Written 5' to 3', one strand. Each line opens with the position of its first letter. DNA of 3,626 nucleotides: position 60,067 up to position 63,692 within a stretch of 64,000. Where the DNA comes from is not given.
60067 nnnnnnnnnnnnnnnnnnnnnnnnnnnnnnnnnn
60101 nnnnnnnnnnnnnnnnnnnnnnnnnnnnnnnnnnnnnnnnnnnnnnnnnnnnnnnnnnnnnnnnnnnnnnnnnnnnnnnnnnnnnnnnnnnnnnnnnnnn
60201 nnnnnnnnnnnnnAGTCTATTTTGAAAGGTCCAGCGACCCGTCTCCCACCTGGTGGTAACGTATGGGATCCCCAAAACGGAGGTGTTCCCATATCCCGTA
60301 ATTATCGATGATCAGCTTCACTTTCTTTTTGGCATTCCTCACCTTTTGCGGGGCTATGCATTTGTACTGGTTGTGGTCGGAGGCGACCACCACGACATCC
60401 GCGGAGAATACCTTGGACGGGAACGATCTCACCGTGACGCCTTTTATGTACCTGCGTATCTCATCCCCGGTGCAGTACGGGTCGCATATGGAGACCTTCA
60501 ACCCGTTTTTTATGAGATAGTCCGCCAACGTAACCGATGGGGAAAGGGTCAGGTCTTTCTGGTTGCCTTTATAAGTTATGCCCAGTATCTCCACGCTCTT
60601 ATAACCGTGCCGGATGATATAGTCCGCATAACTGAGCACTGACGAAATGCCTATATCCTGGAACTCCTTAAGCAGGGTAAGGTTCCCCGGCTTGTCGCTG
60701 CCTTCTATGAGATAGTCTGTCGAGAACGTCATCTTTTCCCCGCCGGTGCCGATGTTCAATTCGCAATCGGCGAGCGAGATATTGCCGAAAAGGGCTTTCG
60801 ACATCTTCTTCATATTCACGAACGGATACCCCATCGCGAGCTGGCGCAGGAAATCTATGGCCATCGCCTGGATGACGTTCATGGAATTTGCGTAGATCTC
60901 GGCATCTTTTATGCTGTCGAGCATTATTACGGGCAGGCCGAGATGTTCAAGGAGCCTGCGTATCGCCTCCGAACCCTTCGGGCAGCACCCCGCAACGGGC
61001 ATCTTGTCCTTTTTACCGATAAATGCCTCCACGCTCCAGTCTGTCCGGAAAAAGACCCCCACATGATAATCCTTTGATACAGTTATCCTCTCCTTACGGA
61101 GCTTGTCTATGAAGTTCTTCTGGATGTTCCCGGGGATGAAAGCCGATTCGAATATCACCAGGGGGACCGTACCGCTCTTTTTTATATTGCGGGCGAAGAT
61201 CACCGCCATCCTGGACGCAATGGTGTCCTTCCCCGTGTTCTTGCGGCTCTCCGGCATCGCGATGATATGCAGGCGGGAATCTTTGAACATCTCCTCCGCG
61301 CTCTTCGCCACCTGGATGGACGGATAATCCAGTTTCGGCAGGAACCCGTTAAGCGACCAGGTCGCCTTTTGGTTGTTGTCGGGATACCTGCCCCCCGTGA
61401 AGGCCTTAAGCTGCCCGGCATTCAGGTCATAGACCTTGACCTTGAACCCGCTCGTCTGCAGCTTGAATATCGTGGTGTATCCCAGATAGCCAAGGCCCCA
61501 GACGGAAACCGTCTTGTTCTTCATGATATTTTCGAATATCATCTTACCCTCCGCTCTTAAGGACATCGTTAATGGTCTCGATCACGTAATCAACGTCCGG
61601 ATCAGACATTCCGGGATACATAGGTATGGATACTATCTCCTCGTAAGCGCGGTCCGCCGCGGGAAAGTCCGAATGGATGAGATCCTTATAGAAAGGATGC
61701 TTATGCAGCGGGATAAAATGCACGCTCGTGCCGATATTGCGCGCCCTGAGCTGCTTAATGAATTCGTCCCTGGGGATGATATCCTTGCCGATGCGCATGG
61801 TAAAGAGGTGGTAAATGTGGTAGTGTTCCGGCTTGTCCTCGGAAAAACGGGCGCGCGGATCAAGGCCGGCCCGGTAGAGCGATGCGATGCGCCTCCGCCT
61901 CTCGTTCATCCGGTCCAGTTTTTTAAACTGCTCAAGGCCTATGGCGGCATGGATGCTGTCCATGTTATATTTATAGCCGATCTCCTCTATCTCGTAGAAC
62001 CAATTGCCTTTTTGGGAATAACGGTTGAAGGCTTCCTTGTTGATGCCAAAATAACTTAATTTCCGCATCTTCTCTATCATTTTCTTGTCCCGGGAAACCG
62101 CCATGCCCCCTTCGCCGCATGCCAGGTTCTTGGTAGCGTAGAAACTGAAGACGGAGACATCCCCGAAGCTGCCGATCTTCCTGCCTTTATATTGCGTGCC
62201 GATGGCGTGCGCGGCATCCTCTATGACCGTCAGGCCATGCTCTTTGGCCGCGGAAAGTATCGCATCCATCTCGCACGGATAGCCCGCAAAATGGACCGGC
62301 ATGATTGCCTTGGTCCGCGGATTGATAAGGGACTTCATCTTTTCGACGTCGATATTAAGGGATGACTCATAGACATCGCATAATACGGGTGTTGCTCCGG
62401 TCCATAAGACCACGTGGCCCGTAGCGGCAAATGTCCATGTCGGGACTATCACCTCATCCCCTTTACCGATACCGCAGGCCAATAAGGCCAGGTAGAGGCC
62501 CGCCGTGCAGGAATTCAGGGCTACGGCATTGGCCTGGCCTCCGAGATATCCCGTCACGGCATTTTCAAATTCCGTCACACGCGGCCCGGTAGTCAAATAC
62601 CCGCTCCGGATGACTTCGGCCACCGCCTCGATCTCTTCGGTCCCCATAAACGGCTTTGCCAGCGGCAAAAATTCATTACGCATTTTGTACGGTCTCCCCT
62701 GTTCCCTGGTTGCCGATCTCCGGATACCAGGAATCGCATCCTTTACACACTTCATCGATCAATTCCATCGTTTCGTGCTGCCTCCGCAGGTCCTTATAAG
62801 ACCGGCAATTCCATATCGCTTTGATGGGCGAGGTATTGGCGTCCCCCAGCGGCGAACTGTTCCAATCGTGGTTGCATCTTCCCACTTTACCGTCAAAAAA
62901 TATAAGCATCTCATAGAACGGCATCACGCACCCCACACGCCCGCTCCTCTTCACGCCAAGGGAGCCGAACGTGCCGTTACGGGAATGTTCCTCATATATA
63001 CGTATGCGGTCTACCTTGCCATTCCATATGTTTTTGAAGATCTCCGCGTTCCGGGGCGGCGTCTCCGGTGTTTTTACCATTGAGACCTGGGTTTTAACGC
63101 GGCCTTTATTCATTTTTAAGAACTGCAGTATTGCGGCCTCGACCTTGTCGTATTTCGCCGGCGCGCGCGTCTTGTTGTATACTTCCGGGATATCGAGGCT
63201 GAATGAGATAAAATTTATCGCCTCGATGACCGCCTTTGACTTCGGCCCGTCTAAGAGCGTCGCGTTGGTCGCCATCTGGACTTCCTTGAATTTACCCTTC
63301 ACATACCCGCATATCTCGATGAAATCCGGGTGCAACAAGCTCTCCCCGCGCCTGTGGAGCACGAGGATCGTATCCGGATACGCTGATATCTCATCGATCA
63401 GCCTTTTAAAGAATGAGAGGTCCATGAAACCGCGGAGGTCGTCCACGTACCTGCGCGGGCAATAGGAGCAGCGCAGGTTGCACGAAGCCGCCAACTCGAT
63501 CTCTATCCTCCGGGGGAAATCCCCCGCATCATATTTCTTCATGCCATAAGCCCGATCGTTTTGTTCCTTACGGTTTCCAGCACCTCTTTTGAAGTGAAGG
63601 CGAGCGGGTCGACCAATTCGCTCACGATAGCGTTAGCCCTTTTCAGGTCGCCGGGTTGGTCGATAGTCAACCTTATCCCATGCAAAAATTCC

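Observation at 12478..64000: Roughly 51.5-kb gapless, co-directional, translationally coupled unit of about 48 glycan-biosynthesis genes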

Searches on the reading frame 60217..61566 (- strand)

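Call 8: search_protein_families(library=pfam, proteins=[window:60217-61566:-])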
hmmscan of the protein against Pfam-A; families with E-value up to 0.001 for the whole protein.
window:60217-61566:- (449 aa): 3 families
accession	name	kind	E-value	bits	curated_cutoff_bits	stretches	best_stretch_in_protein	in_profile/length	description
PF03720.21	UDPG_MGDP_dh_C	-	2.1e-19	70.2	30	1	327-427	2-102/103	UDP-glucose/GDP-mannose dehydrogenase family, UDP binding domain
PF03721.20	UDPG_MGDP_dh_N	-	9.1e-05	22.5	27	1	19-160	2-140/187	UDP-glucose/GDP-mannose dehydrogenase family, NAD binding domain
PF02826.25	2-Hacid_dh_C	-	0.0008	19.3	25.1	0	14-60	33-74/178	D-isomer specific 2-hydroxyacid dehydrogenase, NAD binding domain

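Call 57: search_protein_families(library=ncbifam, proteins=[window:60217-61542:-], max_evalue=0.00001)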
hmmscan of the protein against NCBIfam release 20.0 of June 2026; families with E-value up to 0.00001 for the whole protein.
window:60217-61542:- (441 aa): 6 families
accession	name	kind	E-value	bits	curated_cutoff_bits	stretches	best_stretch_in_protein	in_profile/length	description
TIGR03026.1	NDP-sugDHase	subfamily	3.4e-30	105.1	189.8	1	11-413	2-410/413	nucleotide sugar dehydrogenase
NF040825.1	UDPMaNacDH_Arch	equivalog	1.6e-11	43.7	750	1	316-418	310-401/418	UDP-N-acetyl-D-mannosamine dehydrogenase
NF008286.0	PRK11064.1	equivalog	6.8e-09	34.8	459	1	316-418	322-419/420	UDP-N-acetyl-D-mannosamine dehydrogenase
NF011729.0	PRK15182.1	equivalog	7.2e-09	34.9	592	1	315-412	315-410/425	Vi polysaccharide biosynthesis UDP-N-acetylglucosamine C-6 dehydrogenase TviB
NF041297.1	UDPGDh_AglM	equivalog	2e-06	27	670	0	11-396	2-398/429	UDP-glucose 6-dehydrogenase AglM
NF047673.2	TeichurnBiosyTuaD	equivalog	3.2e-06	26.6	700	0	315-419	311-415/439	UDP-glucose 6-dehydrogenase TuaD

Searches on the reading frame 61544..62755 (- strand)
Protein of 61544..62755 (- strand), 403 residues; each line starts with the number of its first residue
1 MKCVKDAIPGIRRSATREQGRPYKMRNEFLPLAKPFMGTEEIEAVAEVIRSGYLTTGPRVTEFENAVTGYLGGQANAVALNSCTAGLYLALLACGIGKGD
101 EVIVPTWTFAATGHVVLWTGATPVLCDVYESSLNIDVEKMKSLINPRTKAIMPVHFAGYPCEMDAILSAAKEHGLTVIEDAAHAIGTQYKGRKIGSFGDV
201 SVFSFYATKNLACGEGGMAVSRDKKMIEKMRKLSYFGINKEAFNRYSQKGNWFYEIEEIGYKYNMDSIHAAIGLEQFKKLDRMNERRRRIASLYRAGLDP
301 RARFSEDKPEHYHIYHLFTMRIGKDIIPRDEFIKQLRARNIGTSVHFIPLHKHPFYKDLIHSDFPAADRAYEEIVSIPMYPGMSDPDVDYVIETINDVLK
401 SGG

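Call 8: search_protein_families(library=pfam, proteins=[window:61544-62755:-])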
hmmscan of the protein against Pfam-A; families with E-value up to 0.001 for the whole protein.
window:61544-62755:- (403 aa): 2 families
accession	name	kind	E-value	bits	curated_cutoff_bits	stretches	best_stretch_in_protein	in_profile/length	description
PF01041.23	DegT_DnrJ_EryC1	-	4.2e-126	421.4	19.8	1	38-395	4-359/360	DegT/DnrJ/EryC1/StrS aminotransferase family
PF00155.27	Aminotran_1_2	-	1.2e-09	38.3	19.7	1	58-152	40-151/361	Aminotransferase class I and II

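Call 57: search_protein_families(library=ncbifam, proteins=[window:61544-62683:-], max_evalue=0.00001)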
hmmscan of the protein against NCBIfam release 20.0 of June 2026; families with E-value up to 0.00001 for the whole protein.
window:61544-62683:- (379 aa): 9 families
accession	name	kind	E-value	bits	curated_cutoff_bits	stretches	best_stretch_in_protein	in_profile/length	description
NF008658.2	PRK11658.1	equivalog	2.6e-111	371.9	631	1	3-376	2-378/379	UDP-4-amino-4-deoxy-L-arabinose aminotransferase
TIGR03588.1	PseC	equivalog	9.1e-110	367.1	423.5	1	6-375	2-380/380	UDP-4-amino-4,6-dideoxy-N-acetyl-beta-L-altrosamine transaminase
NF008687.0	PRK11706.1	equivalog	1.4e-79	267.6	375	1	7-375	3-374/375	dTDP-4-amino-4,6-dideoxygalactose transaminase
TIGR04181.1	NHT_00031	hypoth_equivalog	8.1e-71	238.8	420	1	7-354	2-357/359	LegC family aminotransferase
TIGR02379.1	ECA_wecE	subfamily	2.7e-67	227.1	434.85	1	6-375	2-375/376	dTDP-4-amino-4,6-dideoxy-D-glucose transaminase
TIGR04427.1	PLP_DesI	equivalog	1.1e-58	199.2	650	1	24-376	41-384/390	dTDP-4-dehydro-6-deoxyglucose aminotransferase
NF011936.0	PRK15407.1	equivalog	5.3e-50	170.4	423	1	7-376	38-437/440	lipopolysaccharide biosynthesis protein RfbH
NF004975.0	PRK06348.1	equivalog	4.1e-08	32.6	549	1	53-128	92-167/384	pyridoxal phosphate-dependent aminotransferase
NF041364.1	GntC_guanitoxin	equivalog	3.6e-07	29.4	415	1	54-158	63-175/356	guanitoxin biosynthesis PLP-dependent (S)-gamma-hydroxy-L-arginine cyclodehydratase GntC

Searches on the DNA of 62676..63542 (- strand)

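Call 38: search_rna_families(source=L022, start=9100, end=10800, threshold=evalue, max_evalue=1)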
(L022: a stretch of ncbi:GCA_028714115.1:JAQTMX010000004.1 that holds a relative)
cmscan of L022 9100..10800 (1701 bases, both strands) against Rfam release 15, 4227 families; matches with E-value up to 1: 0.
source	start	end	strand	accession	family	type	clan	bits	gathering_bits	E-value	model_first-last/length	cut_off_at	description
